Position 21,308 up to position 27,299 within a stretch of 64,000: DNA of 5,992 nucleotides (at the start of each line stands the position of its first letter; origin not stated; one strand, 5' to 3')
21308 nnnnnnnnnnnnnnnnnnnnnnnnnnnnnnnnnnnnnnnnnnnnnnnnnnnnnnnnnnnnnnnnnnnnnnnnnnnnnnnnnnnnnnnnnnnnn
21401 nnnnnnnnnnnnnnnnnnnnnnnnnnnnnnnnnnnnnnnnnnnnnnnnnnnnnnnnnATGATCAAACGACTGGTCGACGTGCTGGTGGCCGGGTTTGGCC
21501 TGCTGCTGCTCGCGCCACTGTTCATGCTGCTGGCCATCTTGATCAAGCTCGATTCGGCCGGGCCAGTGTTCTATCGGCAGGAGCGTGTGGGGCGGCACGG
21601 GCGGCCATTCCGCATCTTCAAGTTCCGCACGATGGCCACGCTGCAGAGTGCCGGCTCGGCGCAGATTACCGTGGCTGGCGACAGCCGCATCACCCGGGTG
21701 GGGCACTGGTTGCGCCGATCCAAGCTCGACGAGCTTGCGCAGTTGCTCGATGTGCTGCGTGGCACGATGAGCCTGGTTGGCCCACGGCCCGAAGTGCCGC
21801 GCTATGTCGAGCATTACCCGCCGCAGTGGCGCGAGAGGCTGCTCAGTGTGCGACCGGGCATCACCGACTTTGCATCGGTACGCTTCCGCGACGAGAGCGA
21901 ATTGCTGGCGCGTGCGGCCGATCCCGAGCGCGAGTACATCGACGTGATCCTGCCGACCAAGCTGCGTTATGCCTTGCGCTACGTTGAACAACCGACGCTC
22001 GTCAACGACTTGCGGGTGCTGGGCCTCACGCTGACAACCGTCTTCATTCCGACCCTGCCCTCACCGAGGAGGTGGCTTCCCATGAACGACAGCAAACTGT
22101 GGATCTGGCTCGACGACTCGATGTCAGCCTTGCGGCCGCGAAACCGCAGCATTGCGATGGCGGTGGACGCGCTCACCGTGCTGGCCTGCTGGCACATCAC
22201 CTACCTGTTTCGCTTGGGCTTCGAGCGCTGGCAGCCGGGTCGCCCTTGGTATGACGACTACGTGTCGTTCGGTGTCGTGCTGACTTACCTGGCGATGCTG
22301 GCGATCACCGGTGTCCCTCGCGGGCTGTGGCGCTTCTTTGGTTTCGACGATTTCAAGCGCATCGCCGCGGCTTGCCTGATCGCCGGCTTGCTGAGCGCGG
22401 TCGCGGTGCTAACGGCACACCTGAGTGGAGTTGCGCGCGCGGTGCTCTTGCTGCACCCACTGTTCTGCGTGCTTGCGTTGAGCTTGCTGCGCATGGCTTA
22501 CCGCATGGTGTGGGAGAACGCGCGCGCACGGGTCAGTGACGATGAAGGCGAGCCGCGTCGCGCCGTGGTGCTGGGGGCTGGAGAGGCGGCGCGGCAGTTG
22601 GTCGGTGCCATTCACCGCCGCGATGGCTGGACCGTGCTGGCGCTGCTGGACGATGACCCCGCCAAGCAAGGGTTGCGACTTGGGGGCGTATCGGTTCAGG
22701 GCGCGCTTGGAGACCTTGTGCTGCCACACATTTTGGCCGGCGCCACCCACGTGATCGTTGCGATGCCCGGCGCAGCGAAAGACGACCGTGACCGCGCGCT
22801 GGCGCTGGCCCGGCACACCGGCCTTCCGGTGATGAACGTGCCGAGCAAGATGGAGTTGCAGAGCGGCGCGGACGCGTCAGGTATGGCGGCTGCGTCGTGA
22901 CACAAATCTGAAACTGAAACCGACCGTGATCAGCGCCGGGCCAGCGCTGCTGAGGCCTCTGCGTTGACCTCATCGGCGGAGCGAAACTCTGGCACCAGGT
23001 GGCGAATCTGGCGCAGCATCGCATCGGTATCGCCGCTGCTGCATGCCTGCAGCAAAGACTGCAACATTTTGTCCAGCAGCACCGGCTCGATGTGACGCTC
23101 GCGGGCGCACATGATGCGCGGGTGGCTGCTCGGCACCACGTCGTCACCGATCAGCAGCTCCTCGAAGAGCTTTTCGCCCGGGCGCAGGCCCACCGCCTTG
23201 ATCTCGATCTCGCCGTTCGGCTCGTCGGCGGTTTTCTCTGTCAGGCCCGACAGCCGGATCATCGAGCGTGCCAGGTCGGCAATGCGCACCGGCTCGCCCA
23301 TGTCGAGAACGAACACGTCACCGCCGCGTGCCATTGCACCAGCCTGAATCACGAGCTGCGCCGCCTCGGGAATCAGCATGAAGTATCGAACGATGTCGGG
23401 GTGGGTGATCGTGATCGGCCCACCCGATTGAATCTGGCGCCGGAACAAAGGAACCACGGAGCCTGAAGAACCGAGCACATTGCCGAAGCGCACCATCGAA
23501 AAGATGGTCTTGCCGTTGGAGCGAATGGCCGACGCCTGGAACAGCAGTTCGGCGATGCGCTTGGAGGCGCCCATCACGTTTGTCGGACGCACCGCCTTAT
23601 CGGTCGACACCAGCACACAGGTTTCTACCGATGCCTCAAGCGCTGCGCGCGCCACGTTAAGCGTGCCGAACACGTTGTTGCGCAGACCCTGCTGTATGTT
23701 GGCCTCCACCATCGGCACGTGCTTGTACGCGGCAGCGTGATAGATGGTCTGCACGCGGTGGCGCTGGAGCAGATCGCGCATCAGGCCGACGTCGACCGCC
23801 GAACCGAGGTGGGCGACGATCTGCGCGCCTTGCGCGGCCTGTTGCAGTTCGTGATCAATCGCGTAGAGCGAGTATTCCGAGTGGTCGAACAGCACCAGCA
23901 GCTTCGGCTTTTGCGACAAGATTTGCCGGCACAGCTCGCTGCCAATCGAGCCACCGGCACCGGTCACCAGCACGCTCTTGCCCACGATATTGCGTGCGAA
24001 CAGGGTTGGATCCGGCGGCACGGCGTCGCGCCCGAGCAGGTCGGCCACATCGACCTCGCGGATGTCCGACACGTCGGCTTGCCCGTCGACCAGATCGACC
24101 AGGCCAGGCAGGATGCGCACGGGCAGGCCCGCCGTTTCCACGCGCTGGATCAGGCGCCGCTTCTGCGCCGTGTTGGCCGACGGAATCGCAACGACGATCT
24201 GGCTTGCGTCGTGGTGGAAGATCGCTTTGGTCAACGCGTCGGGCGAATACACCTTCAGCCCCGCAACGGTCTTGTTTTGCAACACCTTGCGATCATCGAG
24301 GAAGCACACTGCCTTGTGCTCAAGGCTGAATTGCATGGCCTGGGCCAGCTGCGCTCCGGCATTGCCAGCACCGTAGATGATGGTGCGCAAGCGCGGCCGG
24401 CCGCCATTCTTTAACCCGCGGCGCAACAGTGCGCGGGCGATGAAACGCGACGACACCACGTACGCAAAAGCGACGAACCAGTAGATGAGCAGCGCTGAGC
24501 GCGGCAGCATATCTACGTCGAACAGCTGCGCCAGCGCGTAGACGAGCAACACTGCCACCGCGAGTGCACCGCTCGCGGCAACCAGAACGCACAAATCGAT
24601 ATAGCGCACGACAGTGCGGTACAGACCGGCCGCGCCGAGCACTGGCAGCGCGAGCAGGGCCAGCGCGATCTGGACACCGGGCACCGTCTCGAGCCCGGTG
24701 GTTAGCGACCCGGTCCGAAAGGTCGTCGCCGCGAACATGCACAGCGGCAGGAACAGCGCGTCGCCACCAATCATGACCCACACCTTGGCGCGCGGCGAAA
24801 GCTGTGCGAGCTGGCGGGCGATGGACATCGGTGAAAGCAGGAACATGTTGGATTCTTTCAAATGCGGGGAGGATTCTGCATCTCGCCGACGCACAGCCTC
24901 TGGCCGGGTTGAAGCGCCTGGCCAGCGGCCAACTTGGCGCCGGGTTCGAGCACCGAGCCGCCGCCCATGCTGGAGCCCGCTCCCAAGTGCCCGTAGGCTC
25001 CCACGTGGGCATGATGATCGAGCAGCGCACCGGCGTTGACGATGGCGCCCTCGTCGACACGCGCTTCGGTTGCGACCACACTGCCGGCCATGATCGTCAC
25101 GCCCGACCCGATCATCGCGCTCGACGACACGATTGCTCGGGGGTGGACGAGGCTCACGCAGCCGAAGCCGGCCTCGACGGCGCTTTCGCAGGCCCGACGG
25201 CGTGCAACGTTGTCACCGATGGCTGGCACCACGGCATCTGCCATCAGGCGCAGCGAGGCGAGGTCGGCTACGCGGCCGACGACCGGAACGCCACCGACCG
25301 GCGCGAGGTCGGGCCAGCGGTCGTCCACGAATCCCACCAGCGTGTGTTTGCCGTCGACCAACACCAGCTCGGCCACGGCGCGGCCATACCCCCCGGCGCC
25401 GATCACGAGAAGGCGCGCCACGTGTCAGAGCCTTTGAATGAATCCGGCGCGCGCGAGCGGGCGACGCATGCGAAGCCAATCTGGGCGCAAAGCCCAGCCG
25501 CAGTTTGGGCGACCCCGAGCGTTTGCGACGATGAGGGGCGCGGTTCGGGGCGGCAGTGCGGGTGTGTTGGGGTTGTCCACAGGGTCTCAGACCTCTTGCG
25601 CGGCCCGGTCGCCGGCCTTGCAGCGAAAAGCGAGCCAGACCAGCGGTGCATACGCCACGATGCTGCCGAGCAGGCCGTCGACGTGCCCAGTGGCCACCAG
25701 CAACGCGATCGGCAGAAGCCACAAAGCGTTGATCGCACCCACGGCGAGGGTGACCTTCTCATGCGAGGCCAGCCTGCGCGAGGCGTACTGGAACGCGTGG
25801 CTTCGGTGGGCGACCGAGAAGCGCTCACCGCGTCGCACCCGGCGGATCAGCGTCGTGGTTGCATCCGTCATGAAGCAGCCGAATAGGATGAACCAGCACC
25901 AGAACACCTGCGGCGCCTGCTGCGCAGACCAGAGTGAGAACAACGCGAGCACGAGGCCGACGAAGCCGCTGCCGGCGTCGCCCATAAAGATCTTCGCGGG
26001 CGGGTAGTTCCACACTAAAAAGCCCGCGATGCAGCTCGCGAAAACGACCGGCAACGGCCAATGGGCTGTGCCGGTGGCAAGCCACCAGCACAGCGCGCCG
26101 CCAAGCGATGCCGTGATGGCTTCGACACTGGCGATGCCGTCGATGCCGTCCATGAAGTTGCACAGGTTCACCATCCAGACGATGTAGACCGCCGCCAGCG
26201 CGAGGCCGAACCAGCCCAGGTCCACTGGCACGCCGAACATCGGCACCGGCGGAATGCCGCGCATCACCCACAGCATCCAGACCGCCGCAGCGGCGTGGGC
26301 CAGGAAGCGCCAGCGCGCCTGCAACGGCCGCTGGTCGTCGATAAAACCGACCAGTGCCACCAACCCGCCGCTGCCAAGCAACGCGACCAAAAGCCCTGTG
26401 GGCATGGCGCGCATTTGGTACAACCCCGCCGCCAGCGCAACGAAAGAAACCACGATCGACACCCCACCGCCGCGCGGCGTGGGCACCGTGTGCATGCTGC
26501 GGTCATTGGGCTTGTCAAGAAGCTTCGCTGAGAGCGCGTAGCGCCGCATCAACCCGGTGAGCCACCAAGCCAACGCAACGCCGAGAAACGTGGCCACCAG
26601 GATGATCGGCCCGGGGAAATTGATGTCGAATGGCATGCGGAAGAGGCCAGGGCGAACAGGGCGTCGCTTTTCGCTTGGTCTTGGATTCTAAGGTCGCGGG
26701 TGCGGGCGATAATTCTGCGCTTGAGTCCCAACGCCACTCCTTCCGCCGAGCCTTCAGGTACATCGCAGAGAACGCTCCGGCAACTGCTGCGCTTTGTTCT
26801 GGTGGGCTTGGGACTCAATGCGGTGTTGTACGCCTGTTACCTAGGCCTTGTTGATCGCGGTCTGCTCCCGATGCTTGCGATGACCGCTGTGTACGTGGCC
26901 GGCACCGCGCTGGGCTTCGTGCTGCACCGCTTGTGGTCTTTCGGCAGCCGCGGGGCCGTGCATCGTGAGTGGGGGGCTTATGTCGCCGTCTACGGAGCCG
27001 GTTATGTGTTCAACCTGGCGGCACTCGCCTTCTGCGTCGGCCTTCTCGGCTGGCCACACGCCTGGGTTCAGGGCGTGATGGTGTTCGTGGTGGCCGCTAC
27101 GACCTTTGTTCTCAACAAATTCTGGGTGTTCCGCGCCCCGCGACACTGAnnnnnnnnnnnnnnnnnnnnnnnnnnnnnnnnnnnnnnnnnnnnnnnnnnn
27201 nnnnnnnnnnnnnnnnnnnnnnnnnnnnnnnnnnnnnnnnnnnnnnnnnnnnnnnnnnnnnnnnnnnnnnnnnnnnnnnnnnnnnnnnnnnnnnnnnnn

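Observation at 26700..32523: Best candidate for an undescribed system: Arn/Gtr-like six-gene cassette for periplasmic transfer of an N-acylated amino sugar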

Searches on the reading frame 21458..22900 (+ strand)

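Call 8: search_protein_families(library=pfam, proteins=[window:21458-22900:+], max_evalue=0.001)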
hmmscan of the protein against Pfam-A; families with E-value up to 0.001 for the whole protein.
window:21458-22900:+ (480 aa): 2 families
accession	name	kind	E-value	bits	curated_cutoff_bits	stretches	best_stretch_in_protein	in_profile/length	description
PF02397.22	Bac_transf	-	2.7e-56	190.4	27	1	3-196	1-178/179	Bacterial sugar transferase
PF13727.12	CoA_binding_3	-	6.2e-06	26.8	25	1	299-462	18-175/175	CoA-binding domain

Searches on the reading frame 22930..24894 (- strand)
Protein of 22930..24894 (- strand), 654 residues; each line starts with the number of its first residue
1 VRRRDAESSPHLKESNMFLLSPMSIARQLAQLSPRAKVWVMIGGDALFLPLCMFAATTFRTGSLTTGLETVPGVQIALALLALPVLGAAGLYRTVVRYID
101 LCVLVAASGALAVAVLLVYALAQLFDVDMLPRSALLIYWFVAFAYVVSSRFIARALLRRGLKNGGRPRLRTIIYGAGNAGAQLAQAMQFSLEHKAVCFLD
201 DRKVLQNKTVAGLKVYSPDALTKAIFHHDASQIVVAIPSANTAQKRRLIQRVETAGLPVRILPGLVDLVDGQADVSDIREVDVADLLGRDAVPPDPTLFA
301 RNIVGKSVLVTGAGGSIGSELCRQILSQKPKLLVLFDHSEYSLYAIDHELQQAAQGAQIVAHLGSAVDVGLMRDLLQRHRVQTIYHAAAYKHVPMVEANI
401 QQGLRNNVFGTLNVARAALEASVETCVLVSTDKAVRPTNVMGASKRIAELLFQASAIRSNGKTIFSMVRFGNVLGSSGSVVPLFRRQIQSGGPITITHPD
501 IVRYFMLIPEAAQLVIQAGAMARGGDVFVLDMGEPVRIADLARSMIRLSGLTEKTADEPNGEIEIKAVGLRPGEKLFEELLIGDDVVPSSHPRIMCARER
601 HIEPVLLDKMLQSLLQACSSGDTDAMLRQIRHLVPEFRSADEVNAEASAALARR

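Call 8: search_protein_families(library=pfam, proteins=[window:22930-24894:-], max_evalue=0.001)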
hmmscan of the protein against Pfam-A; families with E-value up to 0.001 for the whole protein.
window:22930-24894:- (654 aa): 9 families
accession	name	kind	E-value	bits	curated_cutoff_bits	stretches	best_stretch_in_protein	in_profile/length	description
PF02719.21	Polysacc_synt_2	-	1.7e-119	398.8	20.2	1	308-597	1-291/293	Polysaccharide biosynthesis protein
PF01370.27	Epimerase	-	3.3e-17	63.1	20.9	1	308-521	1-227/240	NAD dependent epimerase/dehydratase family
PF16363.11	GDP_Man_Dehyd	-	1.1e-12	48.5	27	1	309-432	1-130/332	GDP-mannose 4,6 dehydratase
PF13727.12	CoA_binding_3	-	3.1e-12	47.3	25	1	89-263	3-175/175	CoA-binding domain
PF04321.23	RmlD_sub_bind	-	4.2e-09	36.3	27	1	307-433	2-103/287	RmlD substrate binding domain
PF01073.25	3Beta_HSD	-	4e-07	29.8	22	1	309-437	1-122/280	3-beta hydroxysteroid dehydrogenase/isomerase family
PF07993.18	NAD_binding_4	-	1.7e-05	24.6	20.1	1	310-445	1-150/258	Male sterility protein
PF00106.31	adh_short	-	2.1e-05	24.5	26.6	1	306-421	1-122/195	short chain dehydrogenase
PF08659.16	KR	-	0.00021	21.7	22.6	0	308-430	3-135/180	KR domain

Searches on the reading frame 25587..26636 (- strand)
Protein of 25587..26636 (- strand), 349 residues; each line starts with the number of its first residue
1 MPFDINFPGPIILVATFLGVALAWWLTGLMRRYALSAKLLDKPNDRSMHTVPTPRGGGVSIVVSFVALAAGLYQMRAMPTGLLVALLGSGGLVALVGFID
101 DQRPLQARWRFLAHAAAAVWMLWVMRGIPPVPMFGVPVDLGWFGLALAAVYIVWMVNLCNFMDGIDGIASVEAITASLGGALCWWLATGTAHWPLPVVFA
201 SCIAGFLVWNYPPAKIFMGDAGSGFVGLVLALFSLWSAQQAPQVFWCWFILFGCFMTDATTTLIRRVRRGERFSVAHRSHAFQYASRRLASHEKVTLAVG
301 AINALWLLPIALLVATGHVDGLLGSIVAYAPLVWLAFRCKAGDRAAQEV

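Call 4: search_protein_families(library=pfam, proteins=[window:25587-26636:-], max_evalue=0.01)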
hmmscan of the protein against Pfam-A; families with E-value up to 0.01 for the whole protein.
window:25587-26636:- (349 aa): 1 family
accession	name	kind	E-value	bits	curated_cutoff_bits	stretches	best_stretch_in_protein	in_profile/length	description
PF00953.26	Glycos_transf_4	-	3.5e-35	121.8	27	1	85-237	3-159/160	Glycosyl transferase family 4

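Call 5: search_protein_families(library=ncbifam, proteins=[window:25587-26636:-], max_evalue=0.01)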
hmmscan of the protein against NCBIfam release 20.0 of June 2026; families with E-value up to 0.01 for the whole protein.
window:25587-26636:- (349 aa): 3 families
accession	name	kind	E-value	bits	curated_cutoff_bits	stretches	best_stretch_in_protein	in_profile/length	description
TIGR02380.1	ECA_wecA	exception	3.9e-21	75.6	326.05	1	28-294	16-290/346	UDP-N-acetylglucosamine--undecaprenyl-phosphate N-acetylglucosaminephosphotransferase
NF053644.1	MraY_archaea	equivalog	1.3e-15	57.6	450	1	138-229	176-267/340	pseudomurein biosynthesis MraY family phospho-N-acetylmuramoyl-pentapeptide-transferase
TIGR00445.1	mraY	equivalog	1.5e-13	50.9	192.05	1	46-257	28-260/321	phospho-N-acetylmuramoyl-pentapeptide-transferase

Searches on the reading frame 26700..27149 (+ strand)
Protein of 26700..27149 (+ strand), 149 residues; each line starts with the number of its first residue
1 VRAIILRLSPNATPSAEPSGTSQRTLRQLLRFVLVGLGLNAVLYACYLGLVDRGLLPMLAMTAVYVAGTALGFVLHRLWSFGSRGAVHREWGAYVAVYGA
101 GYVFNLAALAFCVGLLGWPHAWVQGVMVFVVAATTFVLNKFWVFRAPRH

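Call 4: search_protein_families(library=pfam, proteins=[window:26700-27149:+], max_evalue=0.01)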
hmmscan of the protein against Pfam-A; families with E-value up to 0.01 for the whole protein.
window:26700-27149:+ (149 aa): 1 family
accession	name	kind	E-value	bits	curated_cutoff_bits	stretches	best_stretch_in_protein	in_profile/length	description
PF04138.20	GtrA_DPMS_TM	-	7e-17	62.1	26.1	1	31-144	1-117/117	GtrA/DPMS, transmembrane domain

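Call 5: search_protein_families(library=ncbifam, proteins=[window:26700-27149:+], max_evalue=0.01)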
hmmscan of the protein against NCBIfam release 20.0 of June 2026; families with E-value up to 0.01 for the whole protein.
window:26700-27149:+ (149 aa): 0 families
